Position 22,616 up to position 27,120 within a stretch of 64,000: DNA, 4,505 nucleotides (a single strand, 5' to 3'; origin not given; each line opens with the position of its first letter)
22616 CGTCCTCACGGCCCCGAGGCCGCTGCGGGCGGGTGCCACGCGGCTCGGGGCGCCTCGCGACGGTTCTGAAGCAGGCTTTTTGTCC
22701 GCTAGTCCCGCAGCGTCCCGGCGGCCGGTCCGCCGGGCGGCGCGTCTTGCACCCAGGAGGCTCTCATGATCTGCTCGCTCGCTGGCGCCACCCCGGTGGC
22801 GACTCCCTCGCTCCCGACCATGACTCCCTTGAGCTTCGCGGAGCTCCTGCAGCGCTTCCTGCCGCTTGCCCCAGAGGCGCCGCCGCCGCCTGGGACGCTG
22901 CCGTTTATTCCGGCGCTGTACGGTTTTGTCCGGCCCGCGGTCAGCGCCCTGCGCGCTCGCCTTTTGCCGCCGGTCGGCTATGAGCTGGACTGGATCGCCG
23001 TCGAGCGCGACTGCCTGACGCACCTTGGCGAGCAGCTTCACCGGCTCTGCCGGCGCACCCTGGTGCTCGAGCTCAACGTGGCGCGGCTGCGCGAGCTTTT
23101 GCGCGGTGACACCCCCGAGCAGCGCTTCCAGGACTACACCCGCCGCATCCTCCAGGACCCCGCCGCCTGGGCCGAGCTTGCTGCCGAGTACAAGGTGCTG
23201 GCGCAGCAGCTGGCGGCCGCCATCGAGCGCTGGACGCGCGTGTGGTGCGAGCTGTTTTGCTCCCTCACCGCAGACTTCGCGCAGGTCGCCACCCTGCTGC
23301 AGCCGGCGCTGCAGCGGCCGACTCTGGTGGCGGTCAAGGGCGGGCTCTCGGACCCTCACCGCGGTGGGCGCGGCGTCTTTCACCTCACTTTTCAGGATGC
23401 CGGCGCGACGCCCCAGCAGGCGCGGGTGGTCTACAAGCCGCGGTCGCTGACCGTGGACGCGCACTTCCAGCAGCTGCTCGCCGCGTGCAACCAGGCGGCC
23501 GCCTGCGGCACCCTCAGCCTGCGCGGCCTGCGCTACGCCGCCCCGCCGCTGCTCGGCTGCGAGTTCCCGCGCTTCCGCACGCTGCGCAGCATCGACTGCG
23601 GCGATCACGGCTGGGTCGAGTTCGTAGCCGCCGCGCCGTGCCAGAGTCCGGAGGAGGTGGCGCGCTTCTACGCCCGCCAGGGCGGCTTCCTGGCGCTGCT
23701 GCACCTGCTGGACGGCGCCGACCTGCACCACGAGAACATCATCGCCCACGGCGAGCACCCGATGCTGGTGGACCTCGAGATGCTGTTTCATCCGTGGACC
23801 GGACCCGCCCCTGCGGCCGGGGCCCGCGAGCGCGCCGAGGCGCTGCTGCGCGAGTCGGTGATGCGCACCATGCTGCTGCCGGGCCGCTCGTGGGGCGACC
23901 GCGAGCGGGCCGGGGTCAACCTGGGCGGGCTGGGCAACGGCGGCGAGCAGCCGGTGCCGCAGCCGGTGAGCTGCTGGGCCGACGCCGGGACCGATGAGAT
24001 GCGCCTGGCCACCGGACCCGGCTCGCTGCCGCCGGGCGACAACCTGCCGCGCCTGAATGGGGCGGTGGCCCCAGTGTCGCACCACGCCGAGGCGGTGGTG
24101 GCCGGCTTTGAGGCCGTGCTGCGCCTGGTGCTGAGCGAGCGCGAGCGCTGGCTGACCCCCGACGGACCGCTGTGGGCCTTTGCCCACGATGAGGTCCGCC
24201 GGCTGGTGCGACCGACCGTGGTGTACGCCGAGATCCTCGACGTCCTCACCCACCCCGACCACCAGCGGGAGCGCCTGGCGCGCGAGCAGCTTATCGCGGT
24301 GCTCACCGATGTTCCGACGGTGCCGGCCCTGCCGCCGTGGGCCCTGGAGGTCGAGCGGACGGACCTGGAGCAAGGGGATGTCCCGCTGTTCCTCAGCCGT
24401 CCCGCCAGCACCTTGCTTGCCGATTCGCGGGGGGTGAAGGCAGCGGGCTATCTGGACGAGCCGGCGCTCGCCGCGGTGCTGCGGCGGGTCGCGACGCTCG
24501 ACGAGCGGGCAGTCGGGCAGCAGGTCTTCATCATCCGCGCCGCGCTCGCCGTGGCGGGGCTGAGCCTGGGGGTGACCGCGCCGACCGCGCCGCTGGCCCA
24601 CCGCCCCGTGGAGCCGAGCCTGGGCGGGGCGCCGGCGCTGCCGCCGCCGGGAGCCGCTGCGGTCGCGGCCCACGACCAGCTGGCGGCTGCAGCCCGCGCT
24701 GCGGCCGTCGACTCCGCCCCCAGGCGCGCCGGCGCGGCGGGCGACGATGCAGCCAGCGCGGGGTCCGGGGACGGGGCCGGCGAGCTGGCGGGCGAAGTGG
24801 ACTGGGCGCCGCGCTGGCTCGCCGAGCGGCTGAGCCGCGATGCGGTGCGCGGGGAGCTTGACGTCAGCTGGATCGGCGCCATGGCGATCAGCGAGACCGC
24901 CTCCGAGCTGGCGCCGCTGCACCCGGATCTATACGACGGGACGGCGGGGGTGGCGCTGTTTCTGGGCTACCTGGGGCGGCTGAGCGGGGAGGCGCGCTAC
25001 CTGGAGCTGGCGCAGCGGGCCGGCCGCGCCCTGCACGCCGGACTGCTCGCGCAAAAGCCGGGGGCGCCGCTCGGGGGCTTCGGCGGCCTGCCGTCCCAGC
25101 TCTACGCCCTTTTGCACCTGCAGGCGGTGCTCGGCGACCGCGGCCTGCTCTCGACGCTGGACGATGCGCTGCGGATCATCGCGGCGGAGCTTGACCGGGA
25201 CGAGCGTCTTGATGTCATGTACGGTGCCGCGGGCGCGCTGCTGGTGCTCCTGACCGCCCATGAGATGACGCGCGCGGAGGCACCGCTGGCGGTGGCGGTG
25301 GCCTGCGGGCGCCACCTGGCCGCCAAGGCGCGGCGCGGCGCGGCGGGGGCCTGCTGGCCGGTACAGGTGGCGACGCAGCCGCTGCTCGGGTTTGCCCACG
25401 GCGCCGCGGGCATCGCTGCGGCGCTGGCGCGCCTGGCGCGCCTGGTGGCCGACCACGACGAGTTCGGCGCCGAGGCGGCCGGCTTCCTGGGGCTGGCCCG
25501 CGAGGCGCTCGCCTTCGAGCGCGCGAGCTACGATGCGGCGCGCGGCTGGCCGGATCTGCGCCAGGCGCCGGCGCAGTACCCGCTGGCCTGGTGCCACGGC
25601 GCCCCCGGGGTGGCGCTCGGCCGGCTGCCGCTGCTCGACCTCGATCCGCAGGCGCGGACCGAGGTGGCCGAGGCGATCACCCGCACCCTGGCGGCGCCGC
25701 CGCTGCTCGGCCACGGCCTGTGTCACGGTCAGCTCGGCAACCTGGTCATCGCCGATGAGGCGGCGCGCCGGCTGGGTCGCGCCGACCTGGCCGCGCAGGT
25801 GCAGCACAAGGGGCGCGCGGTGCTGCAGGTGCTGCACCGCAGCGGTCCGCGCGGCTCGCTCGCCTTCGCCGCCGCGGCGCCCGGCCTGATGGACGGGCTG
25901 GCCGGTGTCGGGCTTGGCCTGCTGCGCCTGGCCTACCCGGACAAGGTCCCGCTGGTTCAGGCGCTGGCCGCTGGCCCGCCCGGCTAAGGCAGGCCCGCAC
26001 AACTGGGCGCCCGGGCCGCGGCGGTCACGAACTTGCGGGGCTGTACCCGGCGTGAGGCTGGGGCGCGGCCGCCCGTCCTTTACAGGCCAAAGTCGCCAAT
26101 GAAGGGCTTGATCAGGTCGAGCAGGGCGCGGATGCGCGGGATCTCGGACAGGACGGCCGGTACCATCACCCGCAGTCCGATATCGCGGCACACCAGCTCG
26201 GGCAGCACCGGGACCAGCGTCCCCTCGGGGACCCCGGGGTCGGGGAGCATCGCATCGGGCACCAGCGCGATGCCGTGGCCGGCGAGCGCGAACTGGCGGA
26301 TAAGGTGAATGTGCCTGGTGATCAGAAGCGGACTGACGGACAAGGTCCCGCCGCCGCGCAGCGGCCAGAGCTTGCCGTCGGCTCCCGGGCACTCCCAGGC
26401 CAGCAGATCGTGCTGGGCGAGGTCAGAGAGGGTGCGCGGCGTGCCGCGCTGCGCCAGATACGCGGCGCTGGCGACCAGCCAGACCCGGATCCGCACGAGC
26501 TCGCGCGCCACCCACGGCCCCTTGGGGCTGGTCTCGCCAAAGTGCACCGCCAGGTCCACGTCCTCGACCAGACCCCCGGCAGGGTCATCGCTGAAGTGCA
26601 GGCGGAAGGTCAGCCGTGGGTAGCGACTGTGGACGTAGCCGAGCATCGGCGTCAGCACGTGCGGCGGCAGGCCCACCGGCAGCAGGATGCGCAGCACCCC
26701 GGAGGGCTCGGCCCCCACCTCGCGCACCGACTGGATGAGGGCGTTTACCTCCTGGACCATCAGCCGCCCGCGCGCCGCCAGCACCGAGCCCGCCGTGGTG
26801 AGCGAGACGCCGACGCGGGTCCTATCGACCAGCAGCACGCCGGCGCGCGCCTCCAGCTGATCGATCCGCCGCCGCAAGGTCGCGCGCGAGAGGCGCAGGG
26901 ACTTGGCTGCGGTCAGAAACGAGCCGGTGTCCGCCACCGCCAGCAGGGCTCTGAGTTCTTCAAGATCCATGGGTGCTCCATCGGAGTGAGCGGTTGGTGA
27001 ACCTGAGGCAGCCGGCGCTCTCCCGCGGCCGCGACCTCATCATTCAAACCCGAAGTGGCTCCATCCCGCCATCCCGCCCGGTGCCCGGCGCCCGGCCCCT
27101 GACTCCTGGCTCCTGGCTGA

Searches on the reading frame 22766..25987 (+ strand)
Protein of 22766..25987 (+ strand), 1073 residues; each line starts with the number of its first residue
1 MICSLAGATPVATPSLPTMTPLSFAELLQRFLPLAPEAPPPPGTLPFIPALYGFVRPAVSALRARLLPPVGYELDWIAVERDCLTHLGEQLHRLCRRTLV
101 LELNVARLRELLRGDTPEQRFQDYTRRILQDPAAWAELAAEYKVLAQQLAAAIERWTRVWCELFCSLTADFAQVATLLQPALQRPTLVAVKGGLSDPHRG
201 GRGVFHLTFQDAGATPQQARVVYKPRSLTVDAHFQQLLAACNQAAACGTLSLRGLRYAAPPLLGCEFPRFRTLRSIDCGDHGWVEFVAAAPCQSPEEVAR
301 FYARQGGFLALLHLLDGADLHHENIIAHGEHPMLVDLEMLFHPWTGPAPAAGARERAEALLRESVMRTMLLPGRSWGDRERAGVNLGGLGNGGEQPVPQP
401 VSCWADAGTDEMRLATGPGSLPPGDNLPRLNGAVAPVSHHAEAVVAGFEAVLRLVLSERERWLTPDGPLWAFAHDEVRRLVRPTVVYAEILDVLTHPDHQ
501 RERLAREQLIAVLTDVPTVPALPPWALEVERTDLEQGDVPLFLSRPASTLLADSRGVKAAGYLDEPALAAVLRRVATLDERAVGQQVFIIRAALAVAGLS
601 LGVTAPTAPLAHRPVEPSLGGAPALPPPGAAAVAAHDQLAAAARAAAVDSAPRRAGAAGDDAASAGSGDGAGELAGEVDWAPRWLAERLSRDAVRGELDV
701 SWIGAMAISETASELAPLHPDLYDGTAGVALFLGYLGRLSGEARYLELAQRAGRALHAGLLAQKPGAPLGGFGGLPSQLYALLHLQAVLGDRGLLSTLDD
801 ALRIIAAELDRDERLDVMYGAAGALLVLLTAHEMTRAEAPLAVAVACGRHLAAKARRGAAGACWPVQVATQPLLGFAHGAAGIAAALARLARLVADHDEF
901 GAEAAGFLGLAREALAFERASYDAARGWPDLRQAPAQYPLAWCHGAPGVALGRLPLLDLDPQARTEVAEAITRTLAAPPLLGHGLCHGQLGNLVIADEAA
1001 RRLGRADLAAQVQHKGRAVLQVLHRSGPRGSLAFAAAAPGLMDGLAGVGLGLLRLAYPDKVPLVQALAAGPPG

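Call 6: search_protein_families(library=pfam, proteins=[window:22766-25987:+], max_evalue=10)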
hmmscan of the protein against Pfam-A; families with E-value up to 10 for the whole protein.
window:22766-25987:+ (1073 aa): 3 families
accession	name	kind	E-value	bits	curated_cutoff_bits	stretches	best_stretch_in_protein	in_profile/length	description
PF13575.12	DUF4135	-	1e-107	361.1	29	1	142-544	1-377/378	Domain of unknown function (DUF4135)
PF05147.19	LANC_like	-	7.9e-52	176.4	23.2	1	717-1062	2-346/350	Lanthionine synthetase C-like protein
PF16326.10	ABC_tran_CTD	-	0.19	12.4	32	1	129-157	37-65/69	ABC transporter C-terminal domain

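Call 7: search_protein_families(library=ncbifam, proteins=[window:22766-25987:+], max_evalue=0.1)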
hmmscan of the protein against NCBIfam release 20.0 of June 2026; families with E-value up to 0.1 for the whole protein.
window:22766-25987:+ (1073 aa): 3 families
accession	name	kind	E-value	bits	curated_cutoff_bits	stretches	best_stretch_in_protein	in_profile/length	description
TIGR03897.1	lanti_2_LanM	subfamily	9.4e-221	735.2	304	2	79-594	30-519/932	type 2 lanthipeptide synthetase LanM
NF038150.1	lanthi_synth_IV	equivalog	5.7e-17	61.3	650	2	721-1058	508-846/851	class IV lanthionine synthetase LanL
NF038151.1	lanthi_synth_III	equivalog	6.6e-13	47.9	575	3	792-897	580-682/833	class III lanthionine synthetase LanKC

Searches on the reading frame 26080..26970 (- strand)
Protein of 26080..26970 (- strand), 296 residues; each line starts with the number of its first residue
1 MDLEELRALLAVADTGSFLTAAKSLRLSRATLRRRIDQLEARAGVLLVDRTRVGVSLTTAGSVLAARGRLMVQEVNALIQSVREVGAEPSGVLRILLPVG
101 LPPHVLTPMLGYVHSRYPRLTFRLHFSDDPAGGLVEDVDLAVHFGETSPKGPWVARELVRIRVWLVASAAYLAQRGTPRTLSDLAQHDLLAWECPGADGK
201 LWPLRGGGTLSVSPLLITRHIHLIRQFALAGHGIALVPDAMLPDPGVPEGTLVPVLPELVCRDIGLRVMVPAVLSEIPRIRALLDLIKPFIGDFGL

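Call 6: search_protein_families(library=pfam, proteins=[window:26080-26970:-], max_evalue=10)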
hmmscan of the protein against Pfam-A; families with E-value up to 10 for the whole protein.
window:26080-26970:- (296 aa): 7 families
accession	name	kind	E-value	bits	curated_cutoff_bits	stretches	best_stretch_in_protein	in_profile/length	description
PF03466.25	LysR_substrate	-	1.7e-25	90.1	28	1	87-288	2-205/209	LysR substrate binding domain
PF00126.33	HTH_1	-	4.1e-15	55.9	26.6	1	3-61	1-59/60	Bacterial regulatory helix-turn-helix protein, lysR family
PF25213.1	HVO_A0261_N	-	0.00053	20.3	35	1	23-76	32-82/86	HVO_A0261 N-terminal domain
PF13556.12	HTH_30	-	0.0027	17.9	27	1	11-49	7-46/59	PucR C-terminal helix-turn-helix domain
PF12840.13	HTH_20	-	0.0092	16.4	27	1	6-48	10-50/51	Helix-turn-helix domain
PF02954.25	HTH_8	-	0.12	12.5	22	1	21-38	24-41/42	Bacterial regulatory protein, Fis family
PF08279.18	HTH_11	-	0.25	11.7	25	1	22-41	22-41/55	HTH domain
